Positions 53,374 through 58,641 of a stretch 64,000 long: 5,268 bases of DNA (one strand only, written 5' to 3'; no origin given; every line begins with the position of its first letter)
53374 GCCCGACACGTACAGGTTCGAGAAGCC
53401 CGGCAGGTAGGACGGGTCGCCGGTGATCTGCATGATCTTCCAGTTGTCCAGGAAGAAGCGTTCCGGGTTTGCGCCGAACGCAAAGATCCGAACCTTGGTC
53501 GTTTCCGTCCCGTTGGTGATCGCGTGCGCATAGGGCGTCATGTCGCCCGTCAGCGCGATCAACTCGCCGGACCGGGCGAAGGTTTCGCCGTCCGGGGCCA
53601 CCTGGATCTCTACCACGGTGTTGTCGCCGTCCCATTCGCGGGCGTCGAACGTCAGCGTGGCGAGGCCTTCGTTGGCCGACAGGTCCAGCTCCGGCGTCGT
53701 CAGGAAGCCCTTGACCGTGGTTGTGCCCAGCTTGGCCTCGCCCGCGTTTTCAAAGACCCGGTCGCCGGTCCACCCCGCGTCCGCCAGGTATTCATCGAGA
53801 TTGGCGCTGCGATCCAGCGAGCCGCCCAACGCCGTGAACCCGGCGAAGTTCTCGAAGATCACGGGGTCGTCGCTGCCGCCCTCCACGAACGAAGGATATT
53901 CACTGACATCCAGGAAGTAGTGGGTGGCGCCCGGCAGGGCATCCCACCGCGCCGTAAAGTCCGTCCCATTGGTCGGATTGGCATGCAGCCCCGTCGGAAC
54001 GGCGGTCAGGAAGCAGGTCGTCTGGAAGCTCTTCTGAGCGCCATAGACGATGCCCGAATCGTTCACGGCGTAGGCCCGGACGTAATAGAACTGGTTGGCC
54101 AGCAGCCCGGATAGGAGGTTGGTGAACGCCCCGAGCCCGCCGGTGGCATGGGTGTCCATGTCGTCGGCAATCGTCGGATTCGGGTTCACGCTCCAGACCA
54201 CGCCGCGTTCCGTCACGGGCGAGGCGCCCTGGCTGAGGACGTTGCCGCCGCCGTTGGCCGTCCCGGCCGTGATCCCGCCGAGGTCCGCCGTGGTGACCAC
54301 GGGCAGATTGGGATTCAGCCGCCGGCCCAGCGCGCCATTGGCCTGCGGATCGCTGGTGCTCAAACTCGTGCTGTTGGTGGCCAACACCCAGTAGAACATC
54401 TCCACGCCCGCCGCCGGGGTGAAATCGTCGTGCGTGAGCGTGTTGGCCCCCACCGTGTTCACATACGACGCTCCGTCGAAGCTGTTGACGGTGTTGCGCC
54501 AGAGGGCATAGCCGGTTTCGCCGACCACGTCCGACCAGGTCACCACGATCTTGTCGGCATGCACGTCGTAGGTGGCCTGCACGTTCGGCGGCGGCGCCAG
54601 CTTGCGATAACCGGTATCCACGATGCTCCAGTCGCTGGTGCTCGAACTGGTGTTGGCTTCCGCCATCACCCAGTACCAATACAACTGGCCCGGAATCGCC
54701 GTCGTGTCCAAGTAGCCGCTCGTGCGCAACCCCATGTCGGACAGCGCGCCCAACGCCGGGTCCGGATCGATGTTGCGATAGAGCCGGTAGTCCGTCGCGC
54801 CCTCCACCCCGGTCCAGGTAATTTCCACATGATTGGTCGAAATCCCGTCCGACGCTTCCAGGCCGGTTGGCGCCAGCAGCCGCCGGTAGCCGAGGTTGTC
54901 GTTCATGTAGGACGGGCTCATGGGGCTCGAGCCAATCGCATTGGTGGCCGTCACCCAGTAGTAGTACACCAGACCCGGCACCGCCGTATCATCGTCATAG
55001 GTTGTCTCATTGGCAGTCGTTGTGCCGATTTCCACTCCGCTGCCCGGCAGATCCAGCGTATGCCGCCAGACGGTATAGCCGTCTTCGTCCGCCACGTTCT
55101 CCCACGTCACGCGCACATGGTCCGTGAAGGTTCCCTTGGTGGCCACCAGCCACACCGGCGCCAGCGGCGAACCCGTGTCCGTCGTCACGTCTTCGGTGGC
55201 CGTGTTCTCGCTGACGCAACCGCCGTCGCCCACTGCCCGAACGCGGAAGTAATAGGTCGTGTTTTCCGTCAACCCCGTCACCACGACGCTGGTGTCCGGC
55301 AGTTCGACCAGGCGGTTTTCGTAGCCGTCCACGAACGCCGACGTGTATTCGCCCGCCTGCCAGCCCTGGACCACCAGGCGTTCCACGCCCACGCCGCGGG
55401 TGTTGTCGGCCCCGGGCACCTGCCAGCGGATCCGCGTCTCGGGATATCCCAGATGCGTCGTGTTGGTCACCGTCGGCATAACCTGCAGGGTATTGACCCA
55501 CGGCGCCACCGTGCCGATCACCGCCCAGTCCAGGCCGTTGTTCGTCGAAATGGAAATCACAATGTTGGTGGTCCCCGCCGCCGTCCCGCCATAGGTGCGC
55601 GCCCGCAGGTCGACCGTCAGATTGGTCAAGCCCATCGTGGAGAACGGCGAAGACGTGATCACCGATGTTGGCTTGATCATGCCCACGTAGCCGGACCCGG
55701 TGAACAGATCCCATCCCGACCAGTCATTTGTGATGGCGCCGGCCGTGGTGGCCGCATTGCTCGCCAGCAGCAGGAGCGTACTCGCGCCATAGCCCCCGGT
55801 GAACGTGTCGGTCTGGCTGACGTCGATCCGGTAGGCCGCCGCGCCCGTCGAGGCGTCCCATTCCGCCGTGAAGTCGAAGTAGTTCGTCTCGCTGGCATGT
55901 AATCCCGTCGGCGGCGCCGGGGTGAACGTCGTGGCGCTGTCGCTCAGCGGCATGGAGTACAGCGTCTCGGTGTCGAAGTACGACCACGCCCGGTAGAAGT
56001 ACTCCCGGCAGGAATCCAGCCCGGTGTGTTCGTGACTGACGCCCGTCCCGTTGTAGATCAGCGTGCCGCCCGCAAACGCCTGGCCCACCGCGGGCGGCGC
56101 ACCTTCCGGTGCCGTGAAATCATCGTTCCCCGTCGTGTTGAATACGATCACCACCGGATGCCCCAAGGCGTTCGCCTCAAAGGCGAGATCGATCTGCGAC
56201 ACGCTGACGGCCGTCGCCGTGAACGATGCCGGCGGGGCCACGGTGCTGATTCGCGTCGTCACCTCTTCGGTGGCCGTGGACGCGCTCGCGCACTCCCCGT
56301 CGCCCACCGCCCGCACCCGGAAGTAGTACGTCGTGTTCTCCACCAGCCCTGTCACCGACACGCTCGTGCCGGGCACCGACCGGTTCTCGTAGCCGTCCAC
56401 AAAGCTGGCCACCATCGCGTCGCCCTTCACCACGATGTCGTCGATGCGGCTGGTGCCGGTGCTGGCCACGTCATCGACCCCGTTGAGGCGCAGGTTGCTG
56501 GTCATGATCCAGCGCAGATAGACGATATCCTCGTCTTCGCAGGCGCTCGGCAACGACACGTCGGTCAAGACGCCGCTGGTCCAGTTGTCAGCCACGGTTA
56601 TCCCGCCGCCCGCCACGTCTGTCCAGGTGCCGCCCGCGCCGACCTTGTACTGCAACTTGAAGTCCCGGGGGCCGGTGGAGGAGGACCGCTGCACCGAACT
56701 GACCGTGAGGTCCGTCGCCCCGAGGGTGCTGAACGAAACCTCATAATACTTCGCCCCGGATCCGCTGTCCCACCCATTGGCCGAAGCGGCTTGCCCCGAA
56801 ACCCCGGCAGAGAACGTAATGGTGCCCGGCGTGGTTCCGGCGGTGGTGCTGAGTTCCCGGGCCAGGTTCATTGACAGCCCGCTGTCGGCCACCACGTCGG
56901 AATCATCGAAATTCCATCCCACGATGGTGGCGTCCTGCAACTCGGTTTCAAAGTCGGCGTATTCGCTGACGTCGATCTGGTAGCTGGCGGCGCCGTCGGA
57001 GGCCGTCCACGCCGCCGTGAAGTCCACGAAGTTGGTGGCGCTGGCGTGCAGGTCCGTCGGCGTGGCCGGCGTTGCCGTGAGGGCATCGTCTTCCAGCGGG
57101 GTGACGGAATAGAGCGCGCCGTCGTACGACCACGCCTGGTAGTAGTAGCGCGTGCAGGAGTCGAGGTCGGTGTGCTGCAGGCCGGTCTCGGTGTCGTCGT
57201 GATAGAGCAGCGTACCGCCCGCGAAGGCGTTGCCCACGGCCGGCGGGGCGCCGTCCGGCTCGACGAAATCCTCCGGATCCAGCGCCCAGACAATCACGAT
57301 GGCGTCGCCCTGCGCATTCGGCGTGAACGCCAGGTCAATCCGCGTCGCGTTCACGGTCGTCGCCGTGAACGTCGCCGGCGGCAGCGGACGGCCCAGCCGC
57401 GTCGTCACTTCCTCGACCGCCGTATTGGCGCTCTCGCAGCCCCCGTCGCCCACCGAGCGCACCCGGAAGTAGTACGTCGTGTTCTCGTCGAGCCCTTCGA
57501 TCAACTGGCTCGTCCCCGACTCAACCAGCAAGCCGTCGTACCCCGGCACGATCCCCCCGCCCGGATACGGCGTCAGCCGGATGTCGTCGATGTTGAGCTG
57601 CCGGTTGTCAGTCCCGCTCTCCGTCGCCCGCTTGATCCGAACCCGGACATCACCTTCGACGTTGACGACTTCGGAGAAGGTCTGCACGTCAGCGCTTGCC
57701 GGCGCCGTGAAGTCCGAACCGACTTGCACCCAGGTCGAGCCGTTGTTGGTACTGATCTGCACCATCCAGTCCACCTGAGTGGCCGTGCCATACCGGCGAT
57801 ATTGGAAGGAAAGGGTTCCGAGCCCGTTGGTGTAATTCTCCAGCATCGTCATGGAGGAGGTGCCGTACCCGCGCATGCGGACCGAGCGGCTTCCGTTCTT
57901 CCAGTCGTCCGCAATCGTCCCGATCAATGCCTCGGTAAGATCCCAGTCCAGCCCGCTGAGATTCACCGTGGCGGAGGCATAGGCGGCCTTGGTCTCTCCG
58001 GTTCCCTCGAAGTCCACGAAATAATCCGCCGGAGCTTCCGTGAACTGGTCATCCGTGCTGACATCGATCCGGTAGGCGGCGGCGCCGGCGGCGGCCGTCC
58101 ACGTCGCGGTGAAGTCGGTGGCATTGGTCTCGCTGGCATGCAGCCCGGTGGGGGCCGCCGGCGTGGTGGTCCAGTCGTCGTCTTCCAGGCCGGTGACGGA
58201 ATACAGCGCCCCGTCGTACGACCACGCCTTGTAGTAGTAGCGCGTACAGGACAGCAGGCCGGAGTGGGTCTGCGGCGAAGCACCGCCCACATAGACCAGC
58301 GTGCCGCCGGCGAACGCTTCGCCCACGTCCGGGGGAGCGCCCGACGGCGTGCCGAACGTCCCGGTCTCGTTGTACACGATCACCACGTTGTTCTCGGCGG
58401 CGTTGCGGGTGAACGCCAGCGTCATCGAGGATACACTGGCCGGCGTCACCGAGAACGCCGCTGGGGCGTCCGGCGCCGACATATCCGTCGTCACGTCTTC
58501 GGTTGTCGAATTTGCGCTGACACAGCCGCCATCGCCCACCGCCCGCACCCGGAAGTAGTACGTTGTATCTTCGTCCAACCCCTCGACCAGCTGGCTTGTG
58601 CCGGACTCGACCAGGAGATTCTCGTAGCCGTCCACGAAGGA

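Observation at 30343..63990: Giant adhesin-like ORF of more than 33.6 kb (more than 11,215 aa), 5'-truncated by the window edge, with mosaic PATR / Fn3 / lamin-tail architecture and no recognisable C-terminal sorting signal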

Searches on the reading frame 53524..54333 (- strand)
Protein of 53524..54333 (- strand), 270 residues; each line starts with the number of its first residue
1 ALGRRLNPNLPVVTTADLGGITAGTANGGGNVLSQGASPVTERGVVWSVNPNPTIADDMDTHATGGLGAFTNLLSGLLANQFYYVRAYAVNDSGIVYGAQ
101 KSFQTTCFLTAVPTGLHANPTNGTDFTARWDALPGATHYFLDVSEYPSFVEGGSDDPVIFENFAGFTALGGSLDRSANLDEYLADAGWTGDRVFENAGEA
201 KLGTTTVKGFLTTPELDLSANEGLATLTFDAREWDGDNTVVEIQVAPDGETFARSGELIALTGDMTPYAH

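Call 87: search_protein_families(library=pfam, proteins=[window:53524-54333:-], max_evalue=1)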
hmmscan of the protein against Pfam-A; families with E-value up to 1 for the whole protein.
window:53524-54333:- (270 aa): 1 family
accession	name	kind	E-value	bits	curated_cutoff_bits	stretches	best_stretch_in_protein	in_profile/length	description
PF00041.27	fn3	-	0.0092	16.6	25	0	74-95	53-74/84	Fibronectin type III domain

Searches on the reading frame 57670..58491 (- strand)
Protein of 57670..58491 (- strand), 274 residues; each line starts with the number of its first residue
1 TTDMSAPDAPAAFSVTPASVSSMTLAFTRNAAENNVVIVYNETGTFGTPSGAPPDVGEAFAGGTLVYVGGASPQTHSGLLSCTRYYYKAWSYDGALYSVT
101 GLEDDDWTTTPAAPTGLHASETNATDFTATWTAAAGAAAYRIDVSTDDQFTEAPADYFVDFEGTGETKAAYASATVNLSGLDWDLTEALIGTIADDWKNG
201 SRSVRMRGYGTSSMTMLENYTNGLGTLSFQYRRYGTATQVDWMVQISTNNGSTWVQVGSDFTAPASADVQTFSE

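Call 87: search_protein_families(library=pfam, proteins=[window:57670-58491:-], max_evalue=1)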
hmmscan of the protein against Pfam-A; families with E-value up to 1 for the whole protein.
window:57670-58491:- (274 aa): 2 families
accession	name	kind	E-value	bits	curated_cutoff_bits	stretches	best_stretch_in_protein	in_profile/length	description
PF00041.27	fn3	-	0.00018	22.1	25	1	113-182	2-57/84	Fibronectin type III domain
PF14292.12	SusE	-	0.026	15.2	25.2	1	111-186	19-94/106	SusE outer membrane protein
